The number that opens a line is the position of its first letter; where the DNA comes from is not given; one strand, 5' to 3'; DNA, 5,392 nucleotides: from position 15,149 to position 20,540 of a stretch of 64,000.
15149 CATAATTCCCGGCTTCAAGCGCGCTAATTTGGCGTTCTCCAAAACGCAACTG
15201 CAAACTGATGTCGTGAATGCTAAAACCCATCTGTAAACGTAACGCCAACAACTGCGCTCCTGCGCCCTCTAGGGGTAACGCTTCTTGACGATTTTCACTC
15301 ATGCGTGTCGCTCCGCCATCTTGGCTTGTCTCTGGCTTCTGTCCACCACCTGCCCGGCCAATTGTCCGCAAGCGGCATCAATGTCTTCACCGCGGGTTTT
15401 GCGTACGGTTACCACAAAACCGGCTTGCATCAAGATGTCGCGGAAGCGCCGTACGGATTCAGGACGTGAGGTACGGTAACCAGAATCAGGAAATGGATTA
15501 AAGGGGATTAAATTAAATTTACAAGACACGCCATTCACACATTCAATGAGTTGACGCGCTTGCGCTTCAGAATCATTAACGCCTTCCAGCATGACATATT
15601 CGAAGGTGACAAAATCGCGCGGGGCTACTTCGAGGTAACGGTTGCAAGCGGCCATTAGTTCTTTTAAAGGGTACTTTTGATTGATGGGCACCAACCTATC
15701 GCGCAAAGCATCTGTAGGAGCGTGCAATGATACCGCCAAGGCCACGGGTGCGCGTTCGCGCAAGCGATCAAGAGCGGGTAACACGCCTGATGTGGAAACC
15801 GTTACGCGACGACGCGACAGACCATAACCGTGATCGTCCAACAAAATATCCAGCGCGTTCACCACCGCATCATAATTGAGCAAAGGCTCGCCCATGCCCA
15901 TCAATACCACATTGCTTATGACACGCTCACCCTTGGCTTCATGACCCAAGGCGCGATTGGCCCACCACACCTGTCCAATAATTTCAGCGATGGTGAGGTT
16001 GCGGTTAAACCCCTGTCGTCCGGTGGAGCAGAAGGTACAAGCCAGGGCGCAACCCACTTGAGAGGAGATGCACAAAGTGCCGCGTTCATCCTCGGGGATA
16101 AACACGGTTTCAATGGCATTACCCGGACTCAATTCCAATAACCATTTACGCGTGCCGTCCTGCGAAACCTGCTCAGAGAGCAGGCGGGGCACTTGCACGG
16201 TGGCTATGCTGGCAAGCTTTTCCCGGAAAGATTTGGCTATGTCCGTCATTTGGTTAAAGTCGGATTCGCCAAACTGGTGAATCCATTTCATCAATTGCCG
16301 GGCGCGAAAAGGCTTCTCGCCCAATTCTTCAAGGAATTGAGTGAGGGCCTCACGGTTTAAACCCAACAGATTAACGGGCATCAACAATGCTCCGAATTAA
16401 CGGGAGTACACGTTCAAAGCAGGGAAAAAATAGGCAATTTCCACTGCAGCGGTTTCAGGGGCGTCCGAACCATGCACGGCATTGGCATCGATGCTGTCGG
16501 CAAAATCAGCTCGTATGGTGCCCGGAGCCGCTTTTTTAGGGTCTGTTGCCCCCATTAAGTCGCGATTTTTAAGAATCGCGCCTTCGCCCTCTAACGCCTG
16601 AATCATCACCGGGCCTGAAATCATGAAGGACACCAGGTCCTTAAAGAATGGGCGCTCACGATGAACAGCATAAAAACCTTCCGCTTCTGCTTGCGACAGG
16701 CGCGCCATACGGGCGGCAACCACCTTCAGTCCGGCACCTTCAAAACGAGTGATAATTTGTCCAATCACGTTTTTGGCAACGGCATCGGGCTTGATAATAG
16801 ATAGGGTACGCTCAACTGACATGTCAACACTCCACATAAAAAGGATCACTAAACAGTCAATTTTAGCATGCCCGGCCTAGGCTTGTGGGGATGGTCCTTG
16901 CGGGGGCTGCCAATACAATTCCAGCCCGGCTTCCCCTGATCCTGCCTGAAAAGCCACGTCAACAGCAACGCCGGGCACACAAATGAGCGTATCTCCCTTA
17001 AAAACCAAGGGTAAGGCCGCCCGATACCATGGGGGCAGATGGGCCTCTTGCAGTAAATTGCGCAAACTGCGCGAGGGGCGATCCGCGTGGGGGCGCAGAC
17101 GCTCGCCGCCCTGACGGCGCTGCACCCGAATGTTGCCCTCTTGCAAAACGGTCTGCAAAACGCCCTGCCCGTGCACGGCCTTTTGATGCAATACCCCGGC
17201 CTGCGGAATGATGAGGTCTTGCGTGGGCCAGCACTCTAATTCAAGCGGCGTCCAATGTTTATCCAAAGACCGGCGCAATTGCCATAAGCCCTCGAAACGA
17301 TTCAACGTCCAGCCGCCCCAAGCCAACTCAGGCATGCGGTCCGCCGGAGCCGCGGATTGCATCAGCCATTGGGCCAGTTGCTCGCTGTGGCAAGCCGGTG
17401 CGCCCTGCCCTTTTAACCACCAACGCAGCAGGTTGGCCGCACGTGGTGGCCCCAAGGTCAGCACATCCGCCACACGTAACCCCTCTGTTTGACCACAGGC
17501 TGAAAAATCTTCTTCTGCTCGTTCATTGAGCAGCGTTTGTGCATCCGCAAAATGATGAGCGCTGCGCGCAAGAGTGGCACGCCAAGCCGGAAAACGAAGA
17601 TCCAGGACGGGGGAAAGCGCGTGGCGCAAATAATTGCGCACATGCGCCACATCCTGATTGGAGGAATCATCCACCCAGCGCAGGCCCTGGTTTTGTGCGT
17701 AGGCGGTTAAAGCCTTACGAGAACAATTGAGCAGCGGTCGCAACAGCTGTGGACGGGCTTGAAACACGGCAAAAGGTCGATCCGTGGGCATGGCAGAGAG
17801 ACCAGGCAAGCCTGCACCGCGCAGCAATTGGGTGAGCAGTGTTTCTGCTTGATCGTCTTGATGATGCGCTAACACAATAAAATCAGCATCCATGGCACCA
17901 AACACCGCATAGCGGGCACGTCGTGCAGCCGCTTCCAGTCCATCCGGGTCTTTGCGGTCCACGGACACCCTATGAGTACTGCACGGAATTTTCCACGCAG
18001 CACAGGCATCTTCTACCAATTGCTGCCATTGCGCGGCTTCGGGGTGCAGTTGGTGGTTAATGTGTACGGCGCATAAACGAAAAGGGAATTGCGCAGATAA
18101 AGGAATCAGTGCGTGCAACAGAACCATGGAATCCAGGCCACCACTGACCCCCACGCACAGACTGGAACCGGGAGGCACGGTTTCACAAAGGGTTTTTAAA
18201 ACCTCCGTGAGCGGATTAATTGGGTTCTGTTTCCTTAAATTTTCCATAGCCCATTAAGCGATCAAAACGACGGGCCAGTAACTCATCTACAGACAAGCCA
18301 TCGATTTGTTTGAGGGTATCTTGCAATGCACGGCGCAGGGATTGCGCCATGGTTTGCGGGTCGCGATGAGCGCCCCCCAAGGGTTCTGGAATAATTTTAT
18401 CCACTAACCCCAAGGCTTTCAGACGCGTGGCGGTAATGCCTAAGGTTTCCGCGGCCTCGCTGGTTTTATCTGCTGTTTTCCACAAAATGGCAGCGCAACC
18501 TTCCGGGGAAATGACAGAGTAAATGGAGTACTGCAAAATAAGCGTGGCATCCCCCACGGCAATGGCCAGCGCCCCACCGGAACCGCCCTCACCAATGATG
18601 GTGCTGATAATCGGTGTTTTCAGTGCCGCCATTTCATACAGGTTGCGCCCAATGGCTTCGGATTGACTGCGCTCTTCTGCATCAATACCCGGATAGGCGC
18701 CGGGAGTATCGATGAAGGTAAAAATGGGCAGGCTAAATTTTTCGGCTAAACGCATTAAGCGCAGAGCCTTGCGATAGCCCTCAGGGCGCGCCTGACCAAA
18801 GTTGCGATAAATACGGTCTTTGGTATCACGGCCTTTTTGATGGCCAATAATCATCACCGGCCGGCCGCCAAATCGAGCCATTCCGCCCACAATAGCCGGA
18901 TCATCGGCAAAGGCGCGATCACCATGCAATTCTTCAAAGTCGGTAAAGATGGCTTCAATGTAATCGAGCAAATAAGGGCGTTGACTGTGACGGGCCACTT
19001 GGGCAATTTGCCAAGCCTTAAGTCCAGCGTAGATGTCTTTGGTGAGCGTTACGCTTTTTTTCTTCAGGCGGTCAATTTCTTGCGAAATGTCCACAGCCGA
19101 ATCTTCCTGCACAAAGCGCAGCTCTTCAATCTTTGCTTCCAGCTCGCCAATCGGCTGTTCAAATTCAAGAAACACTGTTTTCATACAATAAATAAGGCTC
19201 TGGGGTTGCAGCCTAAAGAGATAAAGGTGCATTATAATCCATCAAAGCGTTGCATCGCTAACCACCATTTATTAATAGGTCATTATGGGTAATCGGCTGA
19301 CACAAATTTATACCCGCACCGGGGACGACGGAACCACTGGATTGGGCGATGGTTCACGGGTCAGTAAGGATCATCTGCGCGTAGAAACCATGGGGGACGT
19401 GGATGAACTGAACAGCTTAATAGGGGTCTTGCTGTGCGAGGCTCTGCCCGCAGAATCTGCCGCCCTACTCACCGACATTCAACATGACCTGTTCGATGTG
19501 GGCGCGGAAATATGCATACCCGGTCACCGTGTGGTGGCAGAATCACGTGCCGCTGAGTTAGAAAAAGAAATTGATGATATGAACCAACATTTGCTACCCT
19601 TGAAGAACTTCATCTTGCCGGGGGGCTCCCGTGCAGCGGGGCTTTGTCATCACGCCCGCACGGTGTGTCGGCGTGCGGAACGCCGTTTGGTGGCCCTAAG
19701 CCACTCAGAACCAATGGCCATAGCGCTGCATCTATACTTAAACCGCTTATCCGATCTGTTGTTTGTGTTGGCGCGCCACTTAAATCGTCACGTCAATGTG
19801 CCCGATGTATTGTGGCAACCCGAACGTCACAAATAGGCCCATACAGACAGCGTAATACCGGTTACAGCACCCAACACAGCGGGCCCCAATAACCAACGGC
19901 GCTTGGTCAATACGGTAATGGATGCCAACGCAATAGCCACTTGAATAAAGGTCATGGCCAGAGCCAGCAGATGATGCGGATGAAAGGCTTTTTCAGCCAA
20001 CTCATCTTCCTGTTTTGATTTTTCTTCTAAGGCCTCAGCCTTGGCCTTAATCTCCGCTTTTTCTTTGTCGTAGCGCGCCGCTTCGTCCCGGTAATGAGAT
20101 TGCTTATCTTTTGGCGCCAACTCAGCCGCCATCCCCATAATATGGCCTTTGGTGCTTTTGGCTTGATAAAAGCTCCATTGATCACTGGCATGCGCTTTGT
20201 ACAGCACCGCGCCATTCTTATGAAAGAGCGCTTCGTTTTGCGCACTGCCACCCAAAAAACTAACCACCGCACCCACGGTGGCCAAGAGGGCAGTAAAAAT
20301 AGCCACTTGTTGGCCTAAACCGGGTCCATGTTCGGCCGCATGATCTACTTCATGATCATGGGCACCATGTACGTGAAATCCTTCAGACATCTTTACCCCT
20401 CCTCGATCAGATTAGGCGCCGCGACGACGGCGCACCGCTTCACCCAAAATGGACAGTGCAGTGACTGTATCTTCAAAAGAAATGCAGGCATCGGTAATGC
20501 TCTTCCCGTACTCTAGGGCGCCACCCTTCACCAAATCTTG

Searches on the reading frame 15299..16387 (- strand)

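Call 46: search_protein_families(library=pfam, proteins=[window:15299-16387:-], max_evalue=0.00001)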
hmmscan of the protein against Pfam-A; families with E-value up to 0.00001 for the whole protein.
window:15299-16387:- (362 aa): 2 families
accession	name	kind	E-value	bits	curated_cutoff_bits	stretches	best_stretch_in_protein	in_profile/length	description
PF21016.3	RlmN_N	-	5.8e-28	96.9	24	1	5-64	1-60/60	Ribosomal RNA large subunit methyltransferase N-terminal domain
PF04055.27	Radical_SAM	-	1.9e-19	70.9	29.5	1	108-275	2-160/166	Radical SAM superfamily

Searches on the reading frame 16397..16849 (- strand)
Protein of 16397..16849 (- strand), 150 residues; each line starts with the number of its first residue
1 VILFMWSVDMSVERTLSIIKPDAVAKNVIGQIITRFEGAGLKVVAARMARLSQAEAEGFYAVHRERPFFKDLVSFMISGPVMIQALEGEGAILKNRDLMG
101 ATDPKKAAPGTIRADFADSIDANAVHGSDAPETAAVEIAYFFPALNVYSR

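Call 46: search_protein_families(library=pfam, proteins=[window:16397-16849:-], max_evalue=0.00001)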
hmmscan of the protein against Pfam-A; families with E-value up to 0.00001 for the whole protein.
window:16397-16849:- (150 aa): 1 family
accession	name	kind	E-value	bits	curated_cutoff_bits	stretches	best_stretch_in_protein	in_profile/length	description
PF00334.24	NDK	-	2.1e-55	186.7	27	1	13-144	1-132/135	Nucleoside diphosphate kinase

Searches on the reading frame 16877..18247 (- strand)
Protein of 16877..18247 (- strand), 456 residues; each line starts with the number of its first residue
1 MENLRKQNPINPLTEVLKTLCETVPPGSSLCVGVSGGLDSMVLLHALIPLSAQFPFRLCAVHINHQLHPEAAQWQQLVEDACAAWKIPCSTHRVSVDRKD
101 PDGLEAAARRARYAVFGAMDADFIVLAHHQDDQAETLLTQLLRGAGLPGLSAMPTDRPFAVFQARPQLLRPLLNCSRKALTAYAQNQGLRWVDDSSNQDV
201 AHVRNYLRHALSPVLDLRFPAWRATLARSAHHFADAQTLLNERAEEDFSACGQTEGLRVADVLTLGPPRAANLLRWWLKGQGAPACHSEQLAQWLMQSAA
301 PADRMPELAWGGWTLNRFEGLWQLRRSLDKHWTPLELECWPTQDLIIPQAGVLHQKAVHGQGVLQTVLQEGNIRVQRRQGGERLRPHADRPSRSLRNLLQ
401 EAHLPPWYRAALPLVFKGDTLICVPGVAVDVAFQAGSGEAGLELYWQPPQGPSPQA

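Call 46: search_protein_families(library=pfam, proteins=[window:16877-18247:-], max_evalue=0.00001)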
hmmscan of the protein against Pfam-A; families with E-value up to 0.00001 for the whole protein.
window:16877-18247:- (456 aa): 3 families
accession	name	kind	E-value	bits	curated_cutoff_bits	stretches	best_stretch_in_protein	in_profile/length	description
PF01171.26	ATP_bind_3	-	3.6e-54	183.7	27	1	30-209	2-181/182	PP-loop family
PF11734.13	TilS_C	-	9.2e-24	83.1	22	1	373-446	1-74/74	TilS substrate C-terminal domain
PF09179.16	TilS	-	2.3e-11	44.2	21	1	257-320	1-64/67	TilS substrate binding domain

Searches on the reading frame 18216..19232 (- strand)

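Call 46: search_protein_families(library=pfam, proteins=[window:18216-19232:-], max_evalue=0.00001)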
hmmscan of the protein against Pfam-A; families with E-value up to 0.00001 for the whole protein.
window:18216-19232:- (338 aa): 2 families
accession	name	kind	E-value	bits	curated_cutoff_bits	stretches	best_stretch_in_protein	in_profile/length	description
PF03255.19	ACCA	-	1.1e-145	485.1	23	1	22-330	2-310/310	Acetyl co-enzyme A carboxylase carboxyltransferase-like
PF01039.27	Carboxyl_trans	-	8.6e-18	64.7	22.3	1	99-262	273-428/493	Carboxyl transferase domain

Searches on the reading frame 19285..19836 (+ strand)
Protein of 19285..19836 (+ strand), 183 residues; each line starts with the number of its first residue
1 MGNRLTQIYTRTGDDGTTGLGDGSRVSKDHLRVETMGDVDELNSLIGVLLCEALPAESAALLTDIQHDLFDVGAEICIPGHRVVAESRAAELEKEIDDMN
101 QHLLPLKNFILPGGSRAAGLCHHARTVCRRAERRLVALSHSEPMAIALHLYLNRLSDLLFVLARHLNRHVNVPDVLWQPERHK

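Call 46: search_protein_families(library=pfam, proteins=[window:19285-19836:+], max_evalue=0.00001)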
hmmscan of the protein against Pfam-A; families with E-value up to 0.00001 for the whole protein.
window:19285-19836:+ (183 aa): 1 family
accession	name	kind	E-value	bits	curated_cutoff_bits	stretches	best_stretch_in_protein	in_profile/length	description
PF01923.23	Cob_adeno_trans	-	3.6e-60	203.4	24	1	8-165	1-170/171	Cobalamin adenosyltransferase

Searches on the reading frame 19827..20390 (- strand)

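Call 46: search_protein_families(library=pfam, proteins=[window:19827-20390:-], max_evalue=0.00001)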
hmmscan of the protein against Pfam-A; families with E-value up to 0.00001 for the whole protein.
window:19827-20390:- (187 aa): 1 family
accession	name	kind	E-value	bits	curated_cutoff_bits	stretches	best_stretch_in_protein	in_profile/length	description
PF14235.11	DUF4337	-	9.4e-40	136.8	27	1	27-186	2-161/161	Domain of unknown function (DUF4337)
